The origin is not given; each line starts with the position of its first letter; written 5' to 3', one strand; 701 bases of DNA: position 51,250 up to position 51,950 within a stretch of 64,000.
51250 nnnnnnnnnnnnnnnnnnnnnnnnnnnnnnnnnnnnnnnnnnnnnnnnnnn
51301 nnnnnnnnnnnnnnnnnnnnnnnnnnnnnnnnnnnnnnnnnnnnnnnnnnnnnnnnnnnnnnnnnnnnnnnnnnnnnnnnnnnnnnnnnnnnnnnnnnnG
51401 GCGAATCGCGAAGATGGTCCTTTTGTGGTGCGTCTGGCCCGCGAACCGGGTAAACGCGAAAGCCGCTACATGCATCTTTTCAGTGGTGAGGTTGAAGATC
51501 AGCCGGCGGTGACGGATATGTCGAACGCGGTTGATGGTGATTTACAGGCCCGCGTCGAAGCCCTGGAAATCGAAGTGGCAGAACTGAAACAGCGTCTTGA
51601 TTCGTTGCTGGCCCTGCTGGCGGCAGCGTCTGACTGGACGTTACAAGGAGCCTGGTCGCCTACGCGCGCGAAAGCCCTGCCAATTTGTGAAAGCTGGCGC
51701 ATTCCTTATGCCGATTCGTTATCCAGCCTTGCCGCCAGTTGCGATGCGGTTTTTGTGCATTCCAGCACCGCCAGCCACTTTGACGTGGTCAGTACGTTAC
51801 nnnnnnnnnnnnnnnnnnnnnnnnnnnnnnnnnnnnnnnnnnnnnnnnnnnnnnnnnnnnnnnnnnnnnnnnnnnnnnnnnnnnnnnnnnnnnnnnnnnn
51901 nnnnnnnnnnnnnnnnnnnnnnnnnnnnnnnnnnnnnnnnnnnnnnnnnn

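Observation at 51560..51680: In-frame deletion fusing yceH to mviM/yceM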

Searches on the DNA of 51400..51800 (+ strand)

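Call 3: search_dna_similar(query=window:51400-51800:+, collection=ecoli_genomes, mode=near, max_rows=30)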
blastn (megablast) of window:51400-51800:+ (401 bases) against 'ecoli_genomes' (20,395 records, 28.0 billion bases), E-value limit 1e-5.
Records with a match: 5425; places in all: 5425; records where one place covers at least 80% of the query: 5424.
Genomes with a match: 5425 of 5426; with a place that covers at least 80% of the query: 5424. Places per genome that has any: lowest 1, median 1, highest 1. On chromosomes: 5420 places; on plasmids: 5.
Best place of each record, by identity: >=99% 1203; 95-99% 4209; 90-95% 13.
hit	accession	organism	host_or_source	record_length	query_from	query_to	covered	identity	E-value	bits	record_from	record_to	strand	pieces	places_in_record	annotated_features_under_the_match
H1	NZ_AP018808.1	Escherichia coli strain E2865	Bos taurus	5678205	1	401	100%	99.8%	7e-106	736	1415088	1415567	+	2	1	yceM: Gfo/Idh/MocA family protein | yceH: YceH family protein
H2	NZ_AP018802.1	Escherichia coli strain E2863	Bos taurus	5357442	1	401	100%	99.8%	7e-106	736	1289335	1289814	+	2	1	yceM: Gfo/Idh/MocA family protein | yceH: YceH family protein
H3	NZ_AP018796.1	Escherichia coli strain E2855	Bos taurus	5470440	1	401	100%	99.8%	7e-106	736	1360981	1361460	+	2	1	yceM: Gfo/Idh/MocA family protein | yceH: YceH family protein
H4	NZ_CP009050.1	Escherichia coli NCCP15648 strain NCCP15648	stool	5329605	1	401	100%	99.8%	7e-106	736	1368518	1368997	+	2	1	yceM: Gfo/Idh/MocA family protein | yceH: YceH family protein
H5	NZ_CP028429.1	Escherichia coli strain RM9131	Bos taurus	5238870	1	401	100%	99.8%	7e-106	736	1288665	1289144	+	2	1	yceM: Gfo/Idh/MocA family protein | yceH: YceH family protein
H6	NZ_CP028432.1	Escherichia coli strain RM9975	Corvus brachyrhynchos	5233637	1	401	100%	99.8%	7e-106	736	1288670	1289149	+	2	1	yceM: Gfo/Idh/MocA family protein | yceH: YceH family protein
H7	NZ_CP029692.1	Escherichia coli strain SD134209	Homo sapiens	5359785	1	401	100%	99.8%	7e-106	736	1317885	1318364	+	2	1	yceM: Gfo/Idh/MocA family protein | yceH: YceH family protein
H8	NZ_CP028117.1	Escherichia coli O111 str. RM9322 strain RM9322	Creek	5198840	1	401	100%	99.8%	7e-106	736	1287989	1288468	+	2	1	yceM: Gfo/Idh/MocA family protein | yceH: YceH family protein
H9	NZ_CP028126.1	Escherichia coli O26 str. RM10386 strain RM10386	Bos taurus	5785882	1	401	100%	99.8%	7e-106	736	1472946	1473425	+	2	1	yceM: Gfo/Idh/MocA family protein | yceH: YceH family protein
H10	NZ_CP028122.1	Escherichia coli O43 str. RM10042 strain RM10042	Bos taurus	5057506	1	401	100%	99.8%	7e-106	736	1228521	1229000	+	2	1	yceM: Gfo/Idh/MocA family protein | yceH: YceH family protein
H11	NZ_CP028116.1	Escherichia coli O26 str. RM8426 strain RM8426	Creek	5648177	1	401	100%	99.8%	7e-106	736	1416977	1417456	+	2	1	yceM: Gfo/Idh/MocA family protein | yceH: YceH family protein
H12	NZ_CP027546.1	Escherichia coli strain 2013C-4187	Homo sapiens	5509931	1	401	100%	99.8%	7e-106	736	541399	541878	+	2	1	yceM: Gfo/Idh/MocA family protein | yceH: YceH family protein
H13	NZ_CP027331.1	Escherichia coli strain 2013C-3277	Homo sapiens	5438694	1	401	100%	99.8%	7e-106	736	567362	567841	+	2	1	yceM: Gfo/Idh/MocA family protein | yceH: YceH family protein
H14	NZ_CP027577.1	Escherichia coli strain 2013C-4225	Homo sapiens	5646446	1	401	100%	99.8%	7e-106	736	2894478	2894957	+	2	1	yceM: Gfo/Idh/MocA family protein | yceH: YceH family protein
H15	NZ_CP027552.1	Escherichia coli strain 2015C-4498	Homo sapiens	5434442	1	401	100%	99.8%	7e-106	736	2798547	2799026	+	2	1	yceM: Gfo/Idh/MocA family protein | yceH: YceH family protein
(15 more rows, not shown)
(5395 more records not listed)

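Call 4: get_annotated_region(hit=H1, flank=1500)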
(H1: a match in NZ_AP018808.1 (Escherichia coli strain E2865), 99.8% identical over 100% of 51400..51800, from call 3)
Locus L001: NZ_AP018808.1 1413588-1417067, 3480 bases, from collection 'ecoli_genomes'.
description: Escherichia coli strain E2865 chromosome, complete genome
organism: Escherichia coli strain E2865 (NCBI taxid 562)
replicon: chromosome; assembly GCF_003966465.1
host: Bos taurus; source: -; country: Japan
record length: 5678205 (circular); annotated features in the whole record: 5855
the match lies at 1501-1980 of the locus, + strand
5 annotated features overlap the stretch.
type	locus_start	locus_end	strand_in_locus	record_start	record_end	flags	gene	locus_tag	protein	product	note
CDS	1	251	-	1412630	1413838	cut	mdtH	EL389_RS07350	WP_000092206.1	multidrug efflux MFS transporter MdtH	-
CDS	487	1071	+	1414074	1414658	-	rimJ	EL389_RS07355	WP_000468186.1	ribosomal protein S5-alanine N-acetyltransferase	-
CDS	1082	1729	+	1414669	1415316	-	yceH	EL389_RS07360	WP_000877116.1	YceH family protein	-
CDS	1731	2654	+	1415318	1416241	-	yceM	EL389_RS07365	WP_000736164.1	Gfo/Idh/MocA family protein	-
CDS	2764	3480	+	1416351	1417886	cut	murJ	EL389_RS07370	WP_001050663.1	murein biosynthesis integral membrane protein MurJ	-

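Call 5: search_dna_similar(query=window:51591-51638:+, collection=ecoli_genomes, mode=near, max_rows=60, max_evalue=10)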
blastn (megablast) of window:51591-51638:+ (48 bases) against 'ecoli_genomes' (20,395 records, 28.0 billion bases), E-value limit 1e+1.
No match.

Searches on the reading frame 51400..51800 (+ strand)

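Call 11: search_protein_families(library=pfam, proteins=[L001:1082-1726:+, L001:1731-2651:+], max_evalue=0.01)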
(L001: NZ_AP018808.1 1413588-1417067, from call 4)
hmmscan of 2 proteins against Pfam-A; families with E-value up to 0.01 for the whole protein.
L001:1082-1726:+ (215 aa): 1 family
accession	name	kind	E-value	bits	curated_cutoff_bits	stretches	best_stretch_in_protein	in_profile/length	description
PF04337.18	DUF480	-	2.9e-62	209.6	25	1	5-158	1-149/149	Protein of unknown function, DUF480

L001:1731-2651:+ (307 aa): 2 families
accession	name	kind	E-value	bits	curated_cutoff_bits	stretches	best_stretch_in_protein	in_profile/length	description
PF21378.2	YceM-like_C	-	5.7e-50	169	27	1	127-245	1-119/120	YceM-like, C-terminal domain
PF01408.29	GFO_IDH_MocA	-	3.5e-29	102.4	24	1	4-121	1-120/120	Oxidoreductase family, NAD-binding Rossmann fold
